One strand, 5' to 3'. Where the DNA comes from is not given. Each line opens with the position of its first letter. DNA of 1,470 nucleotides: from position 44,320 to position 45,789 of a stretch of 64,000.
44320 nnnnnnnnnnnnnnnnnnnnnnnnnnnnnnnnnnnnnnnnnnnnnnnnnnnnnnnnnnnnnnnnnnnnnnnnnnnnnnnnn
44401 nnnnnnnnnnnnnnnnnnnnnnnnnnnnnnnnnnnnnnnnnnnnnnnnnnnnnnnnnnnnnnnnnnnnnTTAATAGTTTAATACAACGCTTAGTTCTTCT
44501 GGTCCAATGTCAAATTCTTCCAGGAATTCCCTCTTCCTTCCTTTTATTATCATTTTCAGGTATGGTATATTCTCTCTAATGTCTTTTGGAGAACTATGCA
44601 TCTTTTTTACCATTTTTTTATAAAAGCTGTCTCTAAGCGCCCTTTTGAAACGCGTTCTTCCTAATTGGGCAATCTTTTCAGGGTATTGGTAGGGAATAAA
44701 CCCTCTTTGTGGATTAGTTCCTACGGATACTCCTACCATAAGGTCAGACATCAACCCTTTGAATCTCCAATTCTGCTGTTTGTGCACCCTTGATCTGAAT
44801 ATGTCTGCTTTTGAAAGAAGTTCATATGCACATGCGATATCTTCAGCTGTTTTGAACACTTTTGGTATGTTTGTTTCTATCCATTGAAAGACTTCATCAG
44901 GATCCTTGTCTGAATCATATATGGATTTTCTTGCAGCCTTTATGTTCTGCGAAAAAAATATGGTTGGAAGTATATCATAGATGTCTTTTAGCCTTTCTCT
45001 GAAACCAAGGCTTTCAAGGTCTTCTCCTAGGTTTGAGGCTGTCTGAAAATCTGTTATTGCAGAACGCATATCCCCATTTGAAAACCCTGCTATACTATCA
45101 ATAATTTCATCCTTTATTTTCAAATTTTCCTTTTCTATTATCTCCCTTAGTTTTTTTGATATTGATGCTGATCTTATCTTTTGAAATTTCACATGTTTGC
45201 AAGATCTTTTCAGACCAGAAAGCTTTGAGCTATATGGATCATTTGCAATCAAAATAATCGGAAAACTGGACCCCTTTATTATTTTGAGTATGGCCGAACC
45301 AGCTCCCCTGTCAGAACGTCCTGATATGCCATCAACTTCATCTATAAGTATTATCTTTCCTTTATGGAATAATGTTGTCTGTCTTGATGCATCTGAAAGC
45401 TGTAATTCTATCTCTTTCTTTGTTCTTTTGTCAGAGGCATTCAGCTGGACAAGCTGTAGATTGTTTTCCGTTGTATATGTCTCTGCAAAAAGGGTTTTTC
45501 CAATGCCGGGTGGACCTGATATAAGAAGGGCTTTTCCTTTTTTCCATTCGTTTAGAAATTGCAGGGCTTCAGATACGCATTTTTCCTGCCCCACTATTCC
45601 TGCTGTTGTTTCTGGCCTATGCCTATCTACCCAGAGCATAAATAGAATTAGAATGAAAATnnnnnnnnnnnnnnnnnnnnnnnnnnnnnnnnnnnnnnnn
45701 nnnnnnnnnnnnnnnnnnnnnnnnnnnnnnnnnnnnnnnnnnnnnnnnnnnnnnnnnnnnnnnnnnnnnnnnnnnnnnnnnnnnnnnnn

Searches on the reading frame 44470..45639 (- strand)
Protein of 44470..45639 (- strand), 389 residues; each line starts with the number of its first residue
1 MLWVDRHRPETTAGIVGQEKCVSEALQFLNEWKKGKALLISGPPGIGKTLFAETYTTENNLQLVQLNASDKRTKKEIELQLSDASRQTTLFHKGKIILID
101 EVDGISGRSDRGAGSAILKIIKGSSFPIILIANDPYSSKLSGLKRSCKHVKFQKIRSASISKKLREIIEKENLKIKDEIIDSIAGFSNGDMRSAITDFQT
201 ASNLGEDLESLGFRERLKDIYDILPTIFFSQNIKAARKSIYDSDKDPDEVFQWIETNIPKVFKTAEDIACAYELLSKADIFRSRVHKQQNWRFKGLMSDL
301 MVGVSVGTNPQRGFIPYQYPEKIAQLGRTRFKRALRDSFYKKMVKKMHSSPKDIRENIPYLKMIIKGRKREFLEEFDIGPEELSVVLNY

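Call 60: search_protein_families(library=ncbifam, proteins=[window:44470-45639:-], max_evalue=0.001)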
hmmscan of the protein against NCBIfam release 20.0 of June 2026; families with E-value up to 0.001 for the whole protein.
window:44470-45639:- (389 aa): 59 families (the best 25 are shown)
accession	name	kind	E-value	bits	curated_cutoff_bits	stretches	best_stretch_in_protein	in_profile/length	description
NF003229.0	PRK04195.1-5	equivalog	9.1e-100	334.2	280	1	1-370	5-390/413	replication factor C large subunit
NF003233.0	PRK04195.2-3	equivalog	5.9e-88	295.9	471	1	1-367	1-376/504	replication factor C large subunit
NF003230.0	PRK04195.1-6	equivalog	6.9e-85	285.6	441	1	2-381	3-394/494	replication factor C large subunit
NF003231.0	PRK04195.2-1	equivalog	2.2e-81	274.2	442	1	3-360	7-377/517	replication factor C large subunit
NF003228.0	PRK04195.1-4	equivalog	3.8e-68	230.5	456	1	3-366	4-376/502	replication factor C large subunit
NF003227.0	PRK04195.1-2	equivalog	7.7e-66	222.8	502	1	3-366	6-372/487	replication factor C large subunit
NF003232.0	PRK04195.2-2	equivalog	3.3e-65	220.8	701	1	1-388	1-394/480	replication factor C large subunit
NF003226.0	PRK04195.1-1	equivalog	2.4e-61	207.9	588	1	3-367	4-384/405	replication factor C large subunit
NF003234.0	PRK04195.2-4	equivalog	1e-58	199.5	529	1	1-366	1-384/497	replication factor C large subunit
NF001679.0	PRK00440.1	equivalog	1.6e-28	99.7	303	1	2-209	7-216/322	replication factor C small subunit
NF003157.0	PRK04132.1-2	equivalog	6.4e-21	74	1103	2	62-206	616-758/864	replication factor C small subunit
NF009067.0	PRK12402.1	equivalog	6.7e-20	71.3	317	2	1-78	3-86/340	replication factor C small subunit 2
NF003159.0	PRK04132.1-4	equivalog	1.4e-17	63.1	999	2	61-207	602-746/852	replication factor C small subunit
TIGR02397.1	dnaX_nterm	equivalog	2.3e-17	63.3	250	2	56-206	81-227/355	DNA polymerase III subunit gamma/tau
NF003158.0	PRK04132.1-3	equivalog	3.8e-12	44.1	1750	1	133-206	1255-1329/1437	replication factor C small subunit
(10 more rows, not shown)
